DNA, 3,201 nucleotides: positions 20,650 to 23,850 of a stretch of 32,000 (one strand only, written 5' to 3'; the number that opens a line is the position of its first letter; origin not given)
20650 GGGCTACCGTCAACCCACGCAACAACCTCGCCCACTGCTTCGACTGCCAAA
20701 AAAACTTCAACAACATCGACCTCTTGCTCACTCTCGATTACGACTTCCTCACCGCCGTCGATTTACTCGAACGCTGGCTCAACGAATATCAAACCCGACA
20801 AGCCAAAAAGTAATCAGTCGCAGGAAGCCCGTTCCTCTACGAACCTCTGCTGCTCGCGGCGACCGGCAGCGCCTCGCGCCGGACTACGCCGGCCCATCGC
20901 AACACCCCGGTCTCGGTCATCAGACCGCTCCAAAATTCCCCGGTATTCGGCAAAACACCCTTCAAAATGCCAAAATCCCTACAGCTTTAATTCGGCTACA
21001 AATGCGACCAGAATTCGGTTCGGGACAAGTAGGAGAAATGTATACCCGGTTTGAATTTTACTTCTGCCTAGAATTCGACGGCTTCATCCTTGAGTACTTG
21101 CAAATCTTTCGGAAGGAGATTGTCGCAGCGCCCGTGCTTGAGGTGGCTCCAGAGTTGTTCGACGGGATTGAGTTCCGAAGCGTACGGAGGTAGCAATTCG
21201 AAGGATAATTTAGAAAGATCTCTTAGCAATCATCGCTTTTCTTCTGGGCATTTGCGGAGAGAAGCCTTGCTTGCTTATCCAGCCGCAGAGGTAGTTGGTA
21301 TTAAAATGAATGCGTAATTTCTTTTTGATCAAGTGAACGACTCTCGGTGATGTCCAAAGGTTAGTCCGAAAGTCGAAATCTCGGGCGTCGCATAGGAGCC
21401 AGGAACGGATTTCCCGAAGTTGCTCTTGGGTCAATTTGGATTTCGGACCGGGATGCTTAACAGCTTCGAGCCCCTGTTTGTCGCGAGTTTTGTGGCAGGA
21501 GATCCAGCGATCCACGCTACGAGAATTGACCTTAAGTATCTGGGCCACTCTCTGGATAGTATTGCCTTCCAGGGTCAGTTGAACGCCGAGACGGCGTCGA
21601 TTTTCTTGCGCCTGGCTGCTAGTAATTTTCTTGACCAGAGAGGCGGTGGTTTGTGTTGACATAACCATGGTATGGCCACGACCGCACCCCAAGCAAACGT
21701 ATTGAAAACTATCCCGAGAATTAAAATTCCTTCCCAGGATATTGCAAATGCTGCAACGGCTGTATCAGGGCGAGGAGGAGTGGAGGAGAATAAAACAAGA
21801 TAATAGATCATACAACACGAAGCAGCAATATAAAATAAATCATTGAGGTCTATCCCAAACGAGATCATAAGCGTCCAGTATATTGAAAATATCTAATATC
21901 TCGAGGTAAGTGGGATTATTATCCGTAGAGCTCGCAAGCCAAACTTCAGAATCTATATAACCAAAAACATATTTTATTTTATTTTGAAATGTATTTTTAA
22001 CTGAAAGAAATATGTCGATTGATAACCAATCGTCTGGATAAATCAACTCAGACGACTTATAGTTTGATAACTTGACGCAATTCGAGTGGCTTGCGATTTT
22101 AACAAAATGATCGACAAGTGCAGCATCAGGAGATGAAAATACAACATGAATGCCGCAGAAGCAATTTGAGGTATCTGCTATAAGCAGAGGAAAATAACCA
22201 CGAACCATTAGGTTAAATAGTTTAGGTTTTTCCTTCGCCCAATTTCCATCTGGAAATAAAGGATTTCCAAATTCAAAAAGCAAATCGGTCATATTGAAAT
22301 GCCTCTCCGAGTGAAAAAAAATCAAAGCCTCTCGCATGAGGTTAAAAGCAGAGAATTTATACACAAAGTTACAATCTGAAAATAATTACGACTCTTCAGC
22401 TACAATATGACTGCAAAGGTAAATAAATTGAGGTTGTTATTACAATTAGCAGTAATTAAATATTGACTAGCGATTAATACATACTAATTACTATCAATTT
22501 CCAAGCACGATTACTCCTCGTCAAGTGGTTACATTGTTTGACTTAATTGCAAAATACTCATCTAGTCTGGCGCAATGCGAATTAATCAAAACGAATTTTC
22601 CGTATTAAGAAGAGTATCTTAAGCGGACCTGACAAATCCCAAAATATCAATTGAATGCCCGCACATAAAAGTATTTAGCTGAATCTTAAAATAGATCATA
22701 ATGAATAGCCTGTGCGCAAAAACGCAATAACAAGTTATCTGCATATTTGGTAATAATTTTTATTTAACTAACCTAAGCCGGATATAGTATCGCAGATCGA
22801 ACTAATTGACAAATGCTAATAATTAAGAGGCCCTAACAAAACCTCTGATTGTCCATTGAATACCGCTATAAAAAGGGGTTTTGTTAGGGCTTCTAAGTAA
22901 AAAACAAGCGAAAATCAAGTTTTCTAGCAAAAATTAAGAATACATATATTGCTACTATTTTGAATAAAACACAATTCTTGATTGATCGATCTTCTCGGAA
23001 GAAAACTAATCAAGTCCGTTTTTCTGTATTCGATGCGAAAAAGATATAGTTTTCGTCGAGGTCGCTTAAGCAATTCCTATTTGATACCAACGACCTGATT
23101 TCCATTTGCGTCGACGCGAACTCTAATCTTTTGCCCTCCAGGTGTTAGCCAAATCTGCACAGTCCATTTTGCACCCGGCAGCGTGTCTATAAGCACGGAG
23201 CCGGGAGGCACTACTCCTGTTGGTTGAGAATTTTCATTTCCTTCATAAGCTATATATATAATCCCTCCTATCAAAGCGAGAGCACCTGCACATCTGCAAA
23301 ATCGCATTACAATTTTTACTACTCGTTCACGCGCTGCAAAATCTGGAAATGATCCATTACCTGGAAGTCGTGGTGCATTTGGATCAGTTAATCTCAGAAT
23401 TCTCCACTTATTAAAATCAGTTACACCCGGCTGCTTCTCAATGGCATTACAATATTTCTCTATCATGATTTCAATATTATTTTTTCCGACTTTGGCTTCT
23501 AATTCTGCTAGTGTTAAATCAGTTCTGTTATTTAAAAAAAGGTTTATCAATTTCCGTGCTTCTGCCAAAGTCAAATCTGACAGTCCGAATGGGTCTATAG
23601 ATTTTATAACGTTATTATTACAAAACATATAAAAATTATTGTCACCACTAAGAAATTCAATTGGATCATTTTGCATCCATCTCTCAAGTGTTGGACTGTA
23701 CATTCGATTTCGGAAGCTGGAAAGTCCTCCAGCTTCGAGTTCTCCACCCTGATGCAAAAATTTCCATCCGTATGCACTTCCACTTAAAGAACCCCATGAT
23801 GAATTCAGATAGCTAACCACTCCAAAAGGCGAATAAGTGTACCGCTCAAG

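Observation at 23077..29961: Plasmid-borne FG-GAP + RHS polymorphic toxin with an unassigned, membrane-helix-containing C-terminal domain and no visible delivery system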

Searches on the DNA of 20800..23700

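Call 49: search_rna_families(source=window, start=20800, end=23700, threshold=evalue, max_evalue=1)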
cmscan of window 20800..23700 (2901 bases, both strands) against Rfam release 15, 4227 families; matches with E-value up to 1: 0.
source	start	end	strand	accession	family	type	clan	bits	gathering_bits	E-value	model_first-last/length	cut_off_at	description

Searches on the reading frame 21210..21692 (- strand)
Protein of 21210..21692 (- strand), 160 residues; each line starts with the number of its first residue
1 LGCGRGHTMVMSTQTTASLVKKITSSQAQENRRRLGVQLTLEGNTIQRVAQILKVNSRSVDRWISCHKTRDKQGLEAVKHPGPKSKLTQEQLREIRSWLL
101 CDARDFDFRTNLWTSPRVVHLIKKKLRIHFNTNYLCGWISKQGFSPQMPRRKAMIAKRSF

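Call 5: search_protein_families(library=pfam, proteins=[window:21210-21692:-], max_evalue=1)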
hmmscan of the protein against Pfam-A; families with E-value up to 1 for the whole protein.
window:21210-21692:- (160 aa): 8 families
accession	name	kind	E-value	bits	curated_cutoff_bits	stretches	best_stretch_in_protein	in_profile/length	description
PF13592.12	HTH_33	-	9e-08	32.1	25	1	111-153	3-45/60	Winged helix-turn helix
PF13384.12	HTH_23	-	3e-06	27.3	24.6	1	30-68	4-42/50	Homeodomain-like domain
PF13565.12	HTH_32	-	1.3e-05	26.1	33.7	1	59-125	1-59/73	Homeodomain-like domain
PF13518.12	HTH_28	-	0.00073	20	25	1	37-66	6-35/52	Helix-turn-helix domain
PF13551.12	HTH_29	-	0.00076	20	28.1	1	33-91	1-62/64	Winged helix-turn helix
PF06056.18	Terminase_5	-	0.054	13.9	20.3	1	33-81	3-51/58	Putative ATPase subunit of terminase (gpP-like)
PF13542.12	HTH_Tnp_ISL3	-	0.11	12.4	27.4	1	37-64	21-47/51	Helix-turn-helix domain of transposase family ISL3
PF10078.15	DUF2316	-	0.19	12.4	26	1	24-70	4-50/89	Uncharacterized protein conserved in bacteria (DUF2316)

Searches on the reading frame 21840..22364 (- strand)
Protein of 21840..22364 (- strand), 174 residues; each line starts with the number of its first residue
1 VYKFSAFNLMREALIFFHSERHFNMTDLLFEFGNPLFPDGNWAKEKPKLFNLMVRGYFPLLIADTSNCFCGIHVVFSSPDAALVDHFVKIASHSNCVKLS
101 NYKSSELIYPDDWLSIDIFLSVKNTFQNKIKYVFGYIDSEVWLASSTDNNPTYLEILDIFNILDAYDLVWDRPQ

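Call 5: search_protein_families(library=pfam, proteins=[window:21840-22364:-], max_evalue=1)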
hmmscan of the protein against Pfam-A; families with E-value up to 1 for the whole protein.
window:21840-22364:- (174 aa): 0 families

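Call 6: search_protein_families(library=ncbifam, proteins=[window:21840-22364:-], max_evalue=1)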
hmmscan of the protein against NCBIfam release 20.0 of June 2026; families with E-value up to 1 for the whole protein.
window:21840-22364:- (174 aa): 0 families

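Call 25: find_homologous_proteins(query=window:21840-22364:-, max_evalue=0.01)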
Query window:21840-22364:- (174 aa): 1 proteins with E <= 0.01 among 18 candidates.
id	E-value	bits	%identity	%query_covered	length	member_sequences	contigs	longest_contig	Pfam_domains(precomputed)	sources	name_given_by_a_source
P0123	1.4e-97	343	100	86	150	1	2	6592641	-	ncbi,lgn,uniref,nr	ncbi:hypothetical protein KIH39_18350 [Telmatocola sphagniphila]|uniref:Uncharacterized protein n=1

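Call 26: find_encoding_contigs(protein=P0123, flank=10000, max_places=4)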
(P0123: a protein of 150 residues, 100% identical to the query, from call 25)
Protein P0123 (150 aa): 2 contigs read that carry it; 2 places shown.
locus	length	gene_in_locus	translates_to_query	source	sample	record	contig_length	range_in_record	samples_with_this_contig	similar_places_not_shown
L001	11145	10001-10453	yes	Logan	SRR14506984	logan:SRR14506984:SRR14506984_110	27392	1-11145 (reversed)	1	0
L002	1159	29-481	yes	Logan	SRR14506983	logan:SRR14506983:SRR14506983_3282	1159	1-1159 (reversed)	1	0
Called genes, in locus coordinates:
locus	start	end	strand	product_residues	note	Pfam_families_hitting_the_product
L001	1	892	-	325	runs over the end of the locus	PF02899:Phage_int_SAM_1 (weak), PF13495:Phage_int_SAM_4 (weak), PF00589:Phage_integrase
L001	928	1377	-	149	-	PF01850:PIN, PF10130:PIN_2 (faint)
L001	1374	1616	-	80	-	PF22513:FitA-like_RHH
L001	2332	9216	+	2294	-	PF13517:FG-GAP_3 (faint), PF01839:FG-GAP (faint)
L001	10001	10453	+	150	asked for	-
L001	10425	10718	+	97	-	-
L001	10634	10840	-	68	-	-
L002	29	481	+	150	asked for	-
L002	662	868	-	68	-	-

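Call 68: search_protein_families(library=padloc, proteins=[window:21840-22292:-], max_evalue=0.01)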
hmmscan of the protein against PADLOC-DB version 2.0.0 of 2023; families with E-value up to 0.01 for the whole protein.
window:21840-22292:- (150 aa): 0 families

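Call 69: predict_structure(protein=P0123)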
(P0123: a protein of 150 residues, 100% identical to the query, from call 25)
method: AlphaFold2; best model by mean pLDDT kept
length: 150 residues; sequences in the alignment: 1
mean_pLDDT: 33.4   pTM: 0.22
mean pLDDT of the five models: 33.4, 33.1, 32.6, 30.1, 27.2
residues with pLDDT >= 90: 0; 70-90: 0; 50-70: 0; < 50: 150
segments of 3 or more residues with pLDDT < 50: 1-150
pLDDT, mean of each block of 10 residues (from residue 1): 23 39 31 33 36 43 43 31 31 31 30 30 32 34 32
secondary structure, 60 per line:
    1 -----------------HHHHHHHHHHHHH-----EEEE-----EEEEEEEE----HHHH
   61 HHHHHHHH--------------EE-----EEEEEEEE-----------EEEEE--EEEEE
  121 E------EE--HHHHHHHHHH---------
elements in order: H18-30 E36-39 E45-52 H57-68 E90-97 E109-113 E116-121 H132-141

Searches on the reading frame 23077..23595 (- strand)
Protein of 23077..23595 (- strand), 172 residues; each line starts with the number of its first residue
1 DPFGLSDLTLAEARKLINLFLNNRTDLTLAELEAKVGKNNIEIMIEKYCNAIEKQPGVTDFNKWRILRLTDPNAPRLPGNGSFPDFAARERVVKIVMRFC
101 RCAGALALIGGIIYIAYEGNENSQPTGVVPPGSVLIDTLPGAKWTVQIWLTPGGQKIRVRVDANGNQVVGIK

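Call 5: search_protein_families(library=pfam, proteins=[window:23077-23595:-], max_evalue=1)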
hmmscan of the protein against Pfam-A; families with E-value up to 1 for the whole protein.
window:23077-23595:- (172 aa): 1 family
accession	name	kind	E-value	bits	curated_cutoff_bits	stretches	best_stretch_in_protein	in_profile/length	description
PF15055.12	DMAC1_Dmo2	-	0.1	13.3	27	1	100-134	5-39/47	DMAC1/Dmo2-like domain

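Call 6: search_protein_families(library=ncbifam, proteins=[window:23077-23595:-], max_evalue=1)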
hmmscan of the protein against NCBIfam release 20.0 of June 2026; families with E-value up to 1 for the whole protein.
window:23077-23595:- (172 aa): 1 family
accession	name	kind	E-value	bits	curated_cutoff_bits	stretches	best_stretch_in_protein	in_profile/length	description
TIGR02860.1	spore_IV_B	equivalog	0.16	10.9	305.25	1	146-171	87-112/402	SpoIVB peptidase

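Call 10: search_dna_similar(query=window:23077-23595:-, collection=plasmids, mode=protein, max_evalue=1, max_rows=20)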
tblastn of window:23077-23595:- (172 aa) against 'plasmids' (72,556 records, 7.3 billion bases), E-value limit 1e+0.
No match.

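Call 11: find_homologous_proteins(query=window:23080-23580:-, max_evalue=0.01)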
Query seq(167 aa): 379 candidates shared short words with the query, none scored E <= 0.01.

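Call 13: search_solved_structures(query=window:23077-23580:-, max_evalue=10)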
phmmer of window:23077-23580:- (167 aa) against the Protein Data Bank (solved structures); distinct sequences matched with E-value up to 10: 1.
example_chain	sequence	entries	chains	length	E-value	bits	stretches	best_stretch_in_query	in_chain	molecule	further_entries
21gi_A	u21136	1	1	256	0.59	12.9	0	25-56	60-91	A designed protein Three-twist Knot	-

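Call 17: search_protein_representatives(protein=window:23077-23580:-)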
Query: 167 residues. Proteins with E-value up to 0.001 (for the whole library): 2; up to 1e-10: 1; up to 1e-30: 0. The best 2 are listed.
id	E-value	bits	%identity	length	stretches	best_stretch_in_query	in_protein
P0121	3.2e-18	82.1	29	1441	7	108-153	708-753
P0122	6.2e-05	38.9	40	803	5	59-88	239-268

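Call 18: predict_structure(protein=window:23077-23580:-)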
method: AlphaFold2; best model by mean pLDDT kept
length: 167 residues; sequences in the alignment: 1
mean_pLDDT: 46.3   pTM: 0.41
mean pLDDT of the five models: 46.3, 42.8, 41.2, 36.9, 32.4
residues with pLDDT >= 90: 0; 70-90: 0; 50-70: 57; < 50: 110
segments of 3 or more residues with pLDDT < 50: 1-28, 30-107, 111-114
pLDDT, mean of each block of 10 residues (from residue 1): 42 41 45 44 41 33 35 33 40 42 45 51 59 60 61 64 55
secondary structure, 60 per line:
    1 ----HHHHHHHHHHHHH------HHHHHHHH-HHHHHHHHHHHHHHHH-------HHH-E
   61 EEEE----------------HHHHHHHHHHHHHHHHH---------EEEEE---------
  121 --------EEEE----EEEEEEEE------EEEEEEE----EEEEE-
elements in order: H5-17 H24-31 H33-48 E60-64 H81-97 E107-111 E129-132 E137-144 E151-157 E162-166

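Call 44: search_protein_families(library=pfam, alignment_id=A2, max_evalue=0.001)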
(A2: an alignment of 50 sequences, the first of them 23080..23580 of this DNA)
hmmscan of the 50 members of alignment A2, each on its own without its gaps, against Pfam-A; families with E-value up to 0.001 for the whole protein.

A. member 1, window:23080-23580:- (167 aa): 0 families

B. families by the number of members that match (of 50 scanned): 2 families
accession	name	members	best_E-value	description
PF07591.16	PT-HINT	1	1.6e-14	Pretoxin HINT domain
PF13403.11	Hint_2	1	3.7e-10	Hint domain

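Call 67: find_related_loci(query=window:23080-23580:-, collection=metagenome_contigs, flank=5000)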
Query window:23080-23580:- (167 aa) in metagenome_contigs; peptide patterns used: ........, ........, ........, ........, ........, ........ (x = any residue, [..] = any of these).
600 stretches matched a pattern, but none encodes a relative of the query by tblastn (E <= 1e-3).

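Call 68: search_protein_families(library=padloc, proteins=[window:23080-23580:-], max_evalue=0.01)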
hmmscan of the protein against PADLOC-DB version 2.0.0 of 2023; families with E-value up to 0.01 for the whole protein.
window:23080-23580:- (167 aa): 0 families

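Call 85: fold_search(model_id=the predicted structure, library=pdb)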
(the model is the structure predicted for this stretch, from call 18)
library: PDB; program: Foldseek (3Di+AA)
matches with E <= 10: 258; with E <= 0.001: 0
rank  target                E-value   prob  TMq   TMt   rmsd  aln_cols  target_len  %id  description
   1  2zud_B                3.2e-01  0.08  0.19  0.13  11.9       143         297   13  Crystal Structure of Left-handed RadA Filament (released 2009-04-07)
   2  5i0k                  6.4e-01  0.11  0.15  0.10   7.9        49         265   18  Insights into Substrate Modification by Dehydratases from Type I Polyketide Synthases (released 2017-08-09)
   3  7ejc_A                6.4e-01  0.06  0.17  0.12  13.4       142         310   13  human RAD51 presynaptic complex (released 2022-04-06)
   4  8i9u_F                6.9e-01  0.01  0.11  0.08  19.5       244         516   14  Human TRiC-PhLP2A complex in the open state (released 2024-01-17)
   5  1nis                  9.4e-01  0.12  0.17  0.05   7.0        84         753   12  CRYSTAL STRUCTURE OF ACONITASE WITH TRANS-ACONITATE AND NITROCITRATE BOUND (released 1993-10-31)
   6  6xtw_B                9.4e-01  0.04  0.18  0.14  15.3       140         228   14  HumRadA33F in complex with peptidic inhibitor 6 (released 2021-01-27)
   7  3lbf_D                1.0e+00  0.08  0.14  0.13  11.0        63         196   16  Crystal structure of Protein L-isoaspartyl methyltransferase from Escherichia coli (released 2010-09-08)
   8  9qn8_E                1.1e+00  0.04  0.17  0.11  13.5       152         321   12  RAD51 filament in complex with calcium and ATP bound by the RAD51AP1 C-terminus (released 2025-12-03)
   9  9q2a_B                1.1e+00  0.03  0.16  0.11  13.8       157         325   13  BCDX2-CX3-RAD51-RAD51-ssDNA supercomplex (released 2026-03-04)
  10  9d4n_A                1.2e+00  0.04  0.19  0.12  13.7       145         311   10  The cryo-EM structure of the yeast Dmc1 filament bound to ssDNA in the presence of ATP (released 2025-01-22)
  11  3fyh                  1.2e+00  0.03  0.18  0.12  12.8       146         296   13  Recombinase in complex with ADP and metatungstate (released 2009-09-01)
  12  9vp5_A                1.2e+00  0.03  0.14  0.06  15.6       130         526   12  Glucose-6-phosphate dehydrogenase from Leishmania donovani (released 2025-11-05)
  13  2zuc_B                1.3e+00  0.04  0.19  0.13  13.1       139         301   13  Crystal structure of left-handed RadA filament (released 2009-04-07)
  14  1lij                  1.4e+00  0.05  0.17  0.10  14.0       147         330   10  STRUCTURE OF T. GONDII ADENOSINE KINASE BOUND TO PRODRUG 2 7-IODOTUBERCIDIN AND AMP-PCP (released 2002-05-15)
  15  1b0j                  1.6e+00  0.07  0.17  0.05   7.2        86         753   12  CRYSTAL STRUCTURE OF ACONITASE WITH ISOCITRATE (released 1998-11-18)
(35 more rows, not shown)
